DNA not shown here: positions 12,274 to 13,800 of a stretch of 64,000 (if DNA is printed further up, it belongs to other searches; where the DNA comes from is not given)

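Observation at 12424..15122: Orphan receiver-ParA/MinD ATPase paired with a 490-aa hyper-acidic coiled-coil protein carrying a C-terminal globular domain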

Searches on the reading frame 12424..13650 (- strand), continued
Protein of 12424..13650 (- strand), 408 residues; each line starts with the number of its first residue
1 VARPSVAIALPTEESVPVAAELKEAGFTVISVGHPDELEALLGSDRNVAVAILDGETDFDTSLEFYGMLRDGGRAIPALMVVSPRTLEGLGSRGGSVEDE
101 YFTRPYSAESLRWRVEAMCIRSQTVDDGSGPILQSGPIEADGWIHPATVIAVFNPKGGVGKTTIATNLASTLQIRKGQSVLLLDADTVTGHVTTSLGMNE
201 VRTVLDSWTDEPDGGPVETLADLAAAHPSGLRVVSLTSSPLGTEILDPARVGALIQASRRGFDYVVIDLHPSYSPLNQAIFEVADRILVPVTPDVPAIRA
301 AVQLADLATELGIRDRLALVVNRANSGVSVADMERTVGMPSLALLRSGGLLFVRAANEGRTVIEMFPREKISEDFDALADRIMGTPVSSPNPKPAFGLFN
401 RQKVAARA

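Call 59: get_annotated_region(hit=H11, flank=7000)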
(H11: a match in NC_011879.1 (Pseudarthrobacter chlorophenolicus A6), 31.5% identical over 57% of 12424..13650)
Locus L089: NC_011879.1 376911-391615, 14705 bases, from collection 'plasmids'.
description: Pseudarthrobacter chlorophenolicus A6 plasmid pACHL01, complete sequence
organism: Pseudarthrobacter chlorophenolicus A6 (NCBI taxid 452863)
taxonomy: Bacteria; Actinomycetota; Actinomycetes; Micrococcales; Micrococcaceae; Pseudarthrobacter; Pseudarthrobacter chlorophenolicus; Pseudarthrobacter chlorophenolicus A6
host: -; source: -; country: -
typing (MOB-suite, as given by PLSDB): non-mobilizable
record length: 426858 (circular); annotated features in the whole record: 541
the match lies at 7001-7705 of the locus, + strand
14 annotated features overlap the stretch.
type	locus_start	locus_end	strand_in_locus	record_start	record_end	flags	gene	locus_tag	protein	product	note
CDS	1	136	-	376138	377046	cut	-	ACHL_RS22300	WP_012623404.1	hypothetical protein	-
CDS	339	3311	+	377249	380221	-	-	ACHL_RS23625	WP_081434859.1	sigma-70 family RNA polymerase sigma factor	GO:0006352 - DNA-templated transcription initiation [Evidence IEA]; GO:0006355 - regulation of DNA-templated ...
CDS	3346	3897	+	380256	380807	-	-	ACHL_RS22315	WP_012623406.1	hypothetical protein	-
CDS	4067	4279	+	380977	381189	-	-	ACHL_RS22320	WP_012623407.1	Flp family type IVb pilin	-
CDS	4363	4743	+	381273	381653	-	-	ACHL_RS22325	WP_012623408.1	TadE/TadG family type IV pilus assembly protein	-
CDS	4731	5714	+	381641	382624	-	-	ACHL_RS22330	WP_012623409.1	pilus assembly protein TadG-related protein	-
CDS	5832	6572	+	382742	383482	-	-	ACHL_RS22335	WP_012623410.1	RcpC/CpaB family pilus assembly protein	-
CDS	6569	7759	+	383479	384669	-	-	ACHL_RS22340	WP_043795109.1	AAA family ATPase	-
CDS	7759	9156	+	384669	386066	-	-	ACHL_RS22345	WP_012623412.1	CpaF family protein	-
CDS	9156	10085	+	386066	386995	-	-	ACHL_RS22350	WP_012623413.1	type II secretion system F family protein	-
CDS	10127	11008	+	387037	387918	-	-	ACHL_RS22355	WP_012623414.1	type II secretion system F family protein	-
CDS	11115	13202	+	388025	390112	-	-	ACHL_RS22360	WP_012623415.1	hypothetical protein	-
CDS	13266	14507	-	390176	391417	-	-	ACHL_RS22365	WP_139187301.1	hypothetical protein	-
CDS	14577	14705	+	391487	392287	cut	-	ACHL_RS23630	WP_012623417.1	DUF2958 domain-containing protein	-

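Call 60: get_annotated_region(hit=H3, flank=7000)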
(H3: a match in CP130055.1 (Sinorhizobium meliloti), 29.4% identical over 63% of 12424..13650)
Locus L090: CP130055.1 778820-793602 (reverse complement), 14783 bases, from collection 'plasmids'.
description: Sinorhizobium meliloti strain R11 plasmid pSymA, complete sequence
organism: Sinorhizobium meliloti (NCBI taxid 382)
taxonomy: Bacteria; Pseudomonadota; Alphaproteobacteria; Hyphomicrobiales; Rhizobiaceae; Sinorhizobium; Sinorhizobium meliloti
host: -; source: Medicago,Cell culture; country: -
typing (MOB-suite, as given by PLSDB): conjugative; relaxase MOBQ; mating-pair formation MPF_T
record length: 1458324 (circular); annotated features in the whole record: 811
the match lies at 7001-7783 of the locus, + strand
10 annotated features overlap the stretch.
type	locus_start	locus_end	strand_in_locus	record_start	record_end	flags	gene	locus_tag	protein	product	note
CDS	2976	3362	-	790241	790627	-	-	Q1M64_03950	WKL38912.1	pilus assembly protein N-terminal domain-containing protein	-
CDS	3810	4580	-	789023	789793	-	-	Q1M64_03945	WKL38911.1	hypothetical protein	-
CDS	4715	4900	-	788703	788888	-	-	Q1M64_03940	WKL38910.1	hypothetical protein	-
CDS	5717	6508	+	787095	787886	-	cpaB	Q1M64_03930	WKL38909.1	Flp pilus assembly protein CpaB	-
CDS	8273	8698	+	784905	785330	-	-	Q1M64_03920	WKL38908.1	pilus assembly protein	-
CDS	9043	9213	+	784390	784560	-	-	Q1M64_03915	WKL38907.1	Flp family type IVb pilin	-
CDS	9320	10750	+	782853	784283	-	-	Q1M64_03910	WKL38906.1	CpaF family protein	-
CDS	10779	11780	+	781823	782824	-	-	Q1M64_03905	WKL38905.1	type II secretion system F family protein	-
CDS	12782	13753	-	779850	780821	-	-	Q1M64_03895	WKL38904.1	chemotaxis protein CheB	-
CDS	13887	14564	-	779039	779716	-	-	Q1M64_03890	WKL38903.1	response regulator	-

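Call 69: search_protein_families(library=padloc, proteins=[window:12424-13650:-], max_evalue=0.01)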
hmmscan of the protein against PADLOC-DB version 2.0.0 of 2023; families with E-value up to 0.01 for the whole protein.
window:12424-13650:- (408 aa): 1 family
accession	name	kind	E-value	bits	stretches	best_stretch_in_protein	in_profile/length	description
PDLC04559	PDC-M28B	-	0.00045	17.4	1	147-186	128-166/438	-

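Call 72: search_solved_structures(query=A3, max_evalue=0.01)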
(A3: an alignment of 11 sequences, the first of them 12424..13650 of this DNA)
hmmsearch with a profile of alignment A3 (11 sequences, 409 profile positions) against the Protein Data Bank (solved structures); distinct sequences matched with E-value up to 0.01: 39.
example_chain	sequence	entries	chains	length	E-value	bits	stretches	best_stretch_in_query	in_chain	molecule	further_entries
5j1j_A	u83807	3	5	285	2.1e-14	56.4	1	137-389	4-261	Site-determining protein | Transcriptional antiactivator FleN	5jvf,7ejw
8p53_A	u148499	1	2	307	2.9e-13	52.6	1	133-389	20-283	Antiactivator FleN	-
8pb9_A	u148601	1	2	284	8e-13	51.1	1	145-389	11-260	Antiactivator FleN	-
3ea0_A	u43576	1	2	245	1.8e-12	50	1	151-374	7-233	ATPase, ParA family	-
1wcv_1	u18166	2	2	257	3.7e-12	48.9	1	150-318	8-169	SEGREGATION PROTEIN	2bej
4v03_A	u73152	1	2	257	1.1e-11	47.4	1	148-325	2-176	SITE-DETERMINING PROTEIN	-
2bek_A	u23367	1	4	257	2.4e-11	46.3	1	150-311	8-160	SEGREGATION PROTEIN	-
4v02_A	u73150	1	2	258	1.2e-10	43.9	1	148-325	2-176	SITE-DETERMINING PROTEIN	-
7dut_A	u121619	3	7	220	3.2e-10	42.5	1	250-307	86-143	SOJ protein (Soj)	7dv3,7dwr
8ray_B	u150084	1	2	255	1.4e-09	40.5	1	149-308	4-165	ParA family protein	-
6iub_A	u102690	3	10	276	1.2e-08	37.4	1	145-299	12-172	SpoOJ regulator (Soj)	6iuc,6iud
1hyq_A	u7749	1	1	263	7.5e-08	34.8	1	150-385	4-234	CELL DIVISION INHIBITOR (MIND-1)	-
6riq_C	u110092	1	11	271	1.1e-07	34.2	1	148-386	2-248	Site-determining protein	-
8jmj_A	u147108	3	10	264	1.9e-07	33.4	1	149-299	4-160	SpoOJ regulator (Soj)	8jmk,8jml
4pfs_A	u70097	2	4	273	5.3e-07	31.9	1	144-305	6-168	Cobyrinic Acid a,c-diamide synthase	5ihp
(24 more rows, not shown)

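Call 75: search_dna_similar(query=L089:6569-7756:+, collection=plasmids, mode=protein, max_rows=30, rows=spread)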
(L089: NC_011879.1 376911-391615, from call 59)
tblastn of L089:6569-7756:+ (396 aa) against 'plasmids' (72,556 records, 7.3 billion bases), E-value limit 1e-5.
Records with a match: 175; places in all: 175; records where one place covers at least 80% of the query: 126.
Best place of each record, by identity: >=99% 1; <60% 174.
By first word of the organism name: Ralstonia 135; Pseudoalteromonas 14; Burkholderia 6; Pseudomonas 3; Paraburkholderia 2; Neisseria 2; Pseudarthrobacter 1; Arthrobacter 1; Paracoccus 1; Rhodobacter 1; and 9 more.
By predicted mobility (MOB-suite, as given by PLSDB): mobilizable 104; non-mobilizable 68; conjugative 3.
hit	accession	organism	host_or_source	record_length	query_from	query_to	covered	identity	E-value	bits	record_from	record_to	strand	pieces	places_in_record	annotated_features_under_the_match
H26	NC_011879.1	Pseudarthrobacter chlorophenolicus A6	-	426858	1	396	100%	100.0%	0e+0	710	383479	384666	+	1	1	AAA family ATPase | RcpC/CpaB family pilus assembly protein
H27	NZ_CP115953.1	Ralstonia solanacearum CFBP2957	Solanum lycopersicum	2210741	57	376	81%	28.2%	2e-9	67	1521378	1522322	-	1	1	none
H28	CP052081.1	Ralstonia solanacearum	tomato,cell culture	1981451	57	376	81%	28.0%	6e-9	66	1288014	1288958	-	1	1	none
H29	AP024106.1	Ralstonia solanacearum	-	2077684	57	376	81%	28.0%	6e-9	66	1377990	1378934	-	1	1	fimbrial protein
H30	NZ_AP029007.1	Ralstonia pseudosolanacearum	-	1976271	57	376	81%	27.9%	5e-9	66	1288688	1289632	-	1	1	none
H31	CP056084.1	Ralstonia solanacearum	cell clture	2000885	57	376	81%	27.9%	5e-9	66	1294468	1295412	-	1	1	pilus assembly protein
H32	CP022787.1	Ralstonia solanacearum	Solanum tuberosum,single cell,Potato ...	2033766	57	376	81%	27.9%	5e-9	66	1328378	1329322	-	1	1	pilus assembly protein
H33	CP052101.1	Ralstonia solanacearum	tomato,cell culture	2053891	57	376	81%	27.9%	5e-9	66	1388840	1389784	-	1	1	none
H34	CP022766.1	Ralstonia solanacearum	Solanum tuberosum,single cell,Potato ...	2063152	57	376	81%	27.9%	5e-9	66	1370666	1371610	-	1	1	pilus assembly protein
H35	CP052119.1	Ralstonia solanacearum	tomato,cell culture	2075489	57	376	81%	27.9%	5e-9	66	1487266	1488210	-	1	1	pilus assembly protein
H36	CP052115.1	Ralstonia solanacearum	tomato,cell culture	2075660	57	376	81%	27.9%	5e-9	66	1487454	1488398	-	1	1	pilus assembly protein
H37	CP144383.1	Ralstonia solanacearum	tobacco,whole organism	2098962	57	376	81%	27.9%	5e-9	66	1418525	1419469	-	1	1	cpaE: CpaE family protein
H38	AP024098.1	Ralstonia solanacearum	-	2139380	57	376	81%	27.9%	5e-9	66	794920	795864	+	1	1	fimbrial protein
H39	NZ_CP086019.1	Ralstonia sp. RS642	sunflower,cell culture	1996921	57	376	81%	27.7%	2e-8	64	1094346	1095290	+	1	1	none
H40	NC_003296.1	Ralstonia pseudosolanacearum GMI1000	-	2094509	57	376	81%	27.7%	2e-8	64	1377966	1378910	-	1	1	none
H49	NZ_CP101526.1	Burkholderia arboris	mixed culture,soil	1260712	77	377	76%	26.0%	7e-12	75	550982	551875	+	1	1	none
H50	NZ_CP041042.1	Paracoccus sp. AK26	pure culture,Hexachlorocyclohexane ...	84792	142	396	64%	25.7%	9e-6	56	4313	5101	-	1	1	minD: septum site-determining protein MinD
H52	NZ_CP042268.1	Pseudomonas aeruginosa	Homo sapiens,sputum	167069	165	379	54%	25.3%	1e-6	59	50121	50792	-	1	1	minD: septum site-determining protein MinD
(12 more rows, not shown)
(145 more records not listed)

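Call 76: get_annotated_region(hit=H37, flank=1500)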
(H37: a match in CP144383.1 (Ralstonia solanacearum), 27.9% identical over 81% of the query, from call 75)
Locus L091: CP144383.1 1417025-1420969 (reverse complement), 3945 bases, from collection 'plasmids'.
description: Ralstonia solanacearum strain gd-2 plasmid pRSgd, complete sequence
organism: Ralstonia solanacearum (NCBI taxid 305)
taxonomy: Bacteria; Pseudomonadota; Betaproteobacteria; Burkholderiales; Burkholderiaceae; Ralstonia; Ralstonia solanacearum
host: -; source: tobacco,whole organism; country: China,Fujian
typing (MOB-suite, as given by PLSDB): non-mobilizable
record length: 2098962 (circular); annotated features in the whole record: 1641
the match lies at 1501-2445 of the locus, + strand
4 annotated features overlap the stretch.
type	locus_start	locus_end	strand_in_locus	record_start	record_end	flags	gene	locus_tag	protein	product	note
CDS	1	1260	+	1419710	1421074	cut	cpaC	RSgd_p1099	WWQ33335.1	type II and III secretion system protein family protein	-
CDS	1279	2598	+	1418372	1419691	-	cpaE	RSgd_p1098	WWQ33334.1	CpaE family protein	-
CDS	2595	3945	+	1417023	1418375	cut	cpaF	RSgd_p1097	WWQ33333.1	CpaF family protein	-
CDS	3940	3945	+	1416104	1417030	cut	tadB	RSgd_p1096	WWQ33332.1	type II secretion system F family protein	-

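Call 77: get_annotated_region(hit=H49, flank=4000)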
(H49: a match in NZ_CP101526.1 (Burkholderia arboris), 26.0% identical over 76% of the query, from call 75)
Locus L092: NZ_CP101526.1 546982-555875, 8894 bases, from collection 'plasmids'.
description: Burkholderia arboris strain MEC_B345 plasmid pla_2, complete sequence
organism: Burkholderia arboris (NCBI taxid 488730)
taxonomy: Bacteria; Pseudomonadota; Betaproteobacteria; Burkholderiales; Burkholderiaceae; Burkholderia; Burkholderia arboris
host: -; source: mixed culture,soil; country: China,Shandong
typing (MOB-suite, as given by PLSDB): non-mobilizable
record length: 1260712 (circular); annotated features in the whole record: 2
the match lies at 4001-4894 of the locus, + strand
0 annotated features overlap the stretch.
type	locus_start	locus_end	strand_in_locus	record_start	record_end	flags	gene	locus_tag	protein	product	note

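Call 78: get_annotated_region(hit=H50, flank=800)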
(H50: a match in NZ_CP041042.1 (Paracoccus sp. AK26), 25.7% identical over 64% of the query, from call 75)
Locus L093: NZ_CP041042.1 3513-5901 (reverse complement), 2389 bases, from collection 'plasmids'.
description: Paracoccus sp. AK26 plasmid pAK4, complete sequence
organism: Paracoccus sp. AK26 (NCBI taxid 2589076)
taxonomy: Bacteria; Pseudomonadota; Alphaproteobacteria; Rhodobacterales; Paracoccaceae; Paracoccus; Paracoccus sp. AK26
host: -; source: pure culture,Hexachlorocyclohexane (HCH) pesticide-contaminated soil; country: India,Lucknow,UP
typing (MOB-suite, as given by PLSDB): non-mobilizable; replicon rep_cluster_565
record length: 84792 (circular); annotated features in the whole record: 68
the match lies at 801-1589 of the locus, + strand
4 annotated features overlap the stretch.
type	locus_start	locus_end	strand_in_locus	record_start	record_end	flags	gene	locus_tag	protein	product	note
CDS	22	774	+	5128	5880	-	minC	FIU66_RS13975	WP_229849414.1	septum site-determining protein MinC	GO:0000918 - division septum site selection [Evidence IEA]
CDS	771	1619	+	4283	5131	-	minD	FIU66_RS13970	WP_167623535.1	septum site-determining protein MinD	GO:0000918 - division septum site selection [Evidence IEA]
CDS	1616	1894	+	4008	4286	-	minE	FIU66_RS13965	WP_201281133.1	cell division topological specificity factor MinE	GO:0032955 - regulation of division septum assembly [Evidence IEA]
CDS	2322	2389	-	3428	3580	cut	-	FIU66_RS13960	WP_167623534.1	hypothetical protein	-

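Call 79: get_annotated_region(hit=H52, flank=800)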
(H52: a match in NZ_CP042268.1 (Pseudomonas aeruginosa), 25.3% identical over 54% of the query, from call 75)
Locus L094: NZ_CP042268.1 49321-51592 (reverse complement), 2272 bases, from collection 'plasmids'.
description: Pseudomonas aeruginosa strain HOU1 plasmid pHOU1-1, complete sequence
organism: Pseudomonas aeruginosa (NCBI taxid 287)
taxonomy: Bacteria; Pseudomonadota; Gammaproteobacteria; Pseudomonadales; Pseudomonadaceae; Pseudomonas; Pseudomonas aeruginosa
host: -; source: Homo sapiens,sputum; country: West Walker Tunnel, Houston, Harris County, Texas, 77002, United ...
typing (MOB-suite, as given by PLSDB): non-mobilizable
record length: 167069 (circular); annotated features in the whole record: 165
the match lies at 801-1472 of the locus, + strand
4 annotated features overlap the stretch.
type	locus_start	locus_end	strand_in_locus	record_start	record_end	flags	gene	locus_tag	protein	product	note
CDS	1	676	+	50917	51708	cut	minC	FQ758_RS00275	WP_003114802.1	septum site-determining protein MinC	GO:0000918 - division septum site selection [Evidence IEA]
CDS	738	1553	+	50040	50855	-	minD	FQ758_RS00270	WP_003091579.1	septum site-determining protein MinD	GO:0000918 - division septum site selection [Evidence IEA]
CDS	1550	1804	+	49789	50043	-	minE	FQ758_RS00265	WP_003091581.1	cell division topological specificity factor MinE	GO:0032955 - regulation of division septum assembly [Evidence IEA]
CDS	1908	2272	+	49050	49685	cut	-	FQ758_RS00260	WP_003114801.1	RluA family pseudouridine synthase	GO:0001522 - pseudouridine synthesis [Evidence IEA]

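Call 80: get_annotated_region(hit=H5, flank=600)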
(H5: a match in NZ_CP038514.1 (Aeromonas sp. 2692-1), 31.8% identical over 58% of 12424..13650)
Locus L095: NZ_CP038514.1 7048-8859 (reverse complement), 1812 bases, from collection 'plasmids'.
description: Aeromonas sp. 2692-1 plasmid unnamed, complete sequence
organism: Aeromonas sp. 2692-1 (NCBI taxid 2560029)
taxonomy: Bacteria; Pseudomonadota; Gammaproteobacteria; Aeromonadales; Aeromonadaceae; Aeromonas; Aeromonas sp. 2692-1
host: -; source: chicken; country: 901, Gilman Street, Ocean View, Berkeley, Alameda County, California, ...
typing (MOB-suite, as given by PLSDB): non-mobilizable; replicon rep_cluster_2037
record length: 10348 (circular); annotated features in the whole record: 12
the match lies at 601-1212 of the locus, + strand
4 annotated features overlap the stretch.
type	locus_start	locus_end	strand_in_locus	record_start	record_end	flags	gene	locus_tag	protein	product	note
CDS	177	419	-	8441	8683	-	-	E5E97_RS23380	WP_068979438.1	type II toxin-antitoxin system RelB/DinJ family antitoxin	-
CDS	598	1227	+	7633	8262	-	parA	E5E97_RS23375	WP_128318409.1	ParA family partition ATPase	-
CDS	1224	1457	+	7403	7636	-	-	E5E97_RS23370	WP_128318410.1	hypothetical protein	-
CDS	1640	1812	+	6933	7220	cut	-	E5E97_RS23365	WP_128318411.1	CopG family ribbon-helix-helix protein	-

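Call 81: get_annotated_region(hit=H10, flank=600)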
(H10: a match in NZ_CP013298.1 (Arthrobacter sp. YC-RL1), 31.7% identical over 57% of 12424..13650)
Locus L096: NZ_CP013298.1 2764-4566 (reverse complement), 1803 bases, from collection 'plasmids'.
description: Arthrobacter sp. YC-RL1 plasmid unnamed 1, complete sequence
organism: Arthrobacter sp. YC-RL1 (NCBI taxid 1652545)
taxonomy: Bacteria; Actinomycetota; Actinomycetes; Micrococcales; Micrococcaceae; Arthrobacter; Arthrobacter sp. YC-RL1
host: -; source: cell culture,petroleum-contaminated soil; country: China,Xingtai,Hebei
typing (MOB-suite, as given by PLSDB): mobilizable; relaxase MOBP
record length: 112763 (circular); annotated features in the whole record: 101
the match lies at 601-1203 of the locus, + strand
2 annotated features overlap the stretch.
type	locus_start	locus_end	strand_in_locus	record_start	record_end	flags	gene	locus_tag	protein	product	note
CDS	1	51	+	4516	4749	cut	-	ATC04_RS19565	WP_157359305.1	hypothetical protein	-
CDS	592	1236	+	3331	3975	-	parA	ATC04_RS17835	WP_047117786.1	ParA family partition ATPase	-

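Call 82: get_annotated_region(hit=H13, flank=600)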
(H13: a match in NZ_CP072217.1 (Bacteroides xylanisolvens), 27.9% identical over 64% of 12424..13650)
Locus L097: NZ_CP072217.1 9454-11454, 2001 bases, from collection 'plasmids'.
description: Bacteroides xylanisolvens strain CL11T00C03 plasmid pBxylCL11T00C03-1, complete sequence
organism: Bacteroides xylanisolvens (NCBI taxid 371601)
taxonomy: Bacteria; Bacteroidota; Bacteroidia; Bacteroidales; Bacteroidaceae; Bacteroides; Bacteroides xylanisolvens
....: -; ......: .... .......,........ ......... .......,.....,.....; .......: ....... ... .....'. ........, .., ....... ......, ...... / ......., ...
typing (MOB-suite, as given by PLSDB): conjugative; replicon rep_cluster_1702; relaxase MOBB; mating-pair formation MPF_T
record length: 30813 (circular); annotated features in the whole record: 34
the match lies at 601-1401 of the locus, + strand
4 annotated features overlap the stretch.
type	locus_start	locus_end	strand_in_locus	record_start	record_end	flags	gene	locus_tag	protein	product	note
CDS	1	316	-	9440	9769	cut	-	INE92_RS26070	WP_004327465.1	hypothetical protein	-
CDS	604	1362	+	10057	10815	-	-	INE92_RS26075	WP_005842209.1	ParA family protein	-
CDS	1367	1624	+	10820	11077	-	-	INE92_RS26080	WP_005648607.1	hypothetical protein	-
CDS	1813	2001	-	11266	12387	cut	-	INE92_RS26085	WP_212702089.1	fimbrillin family protein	-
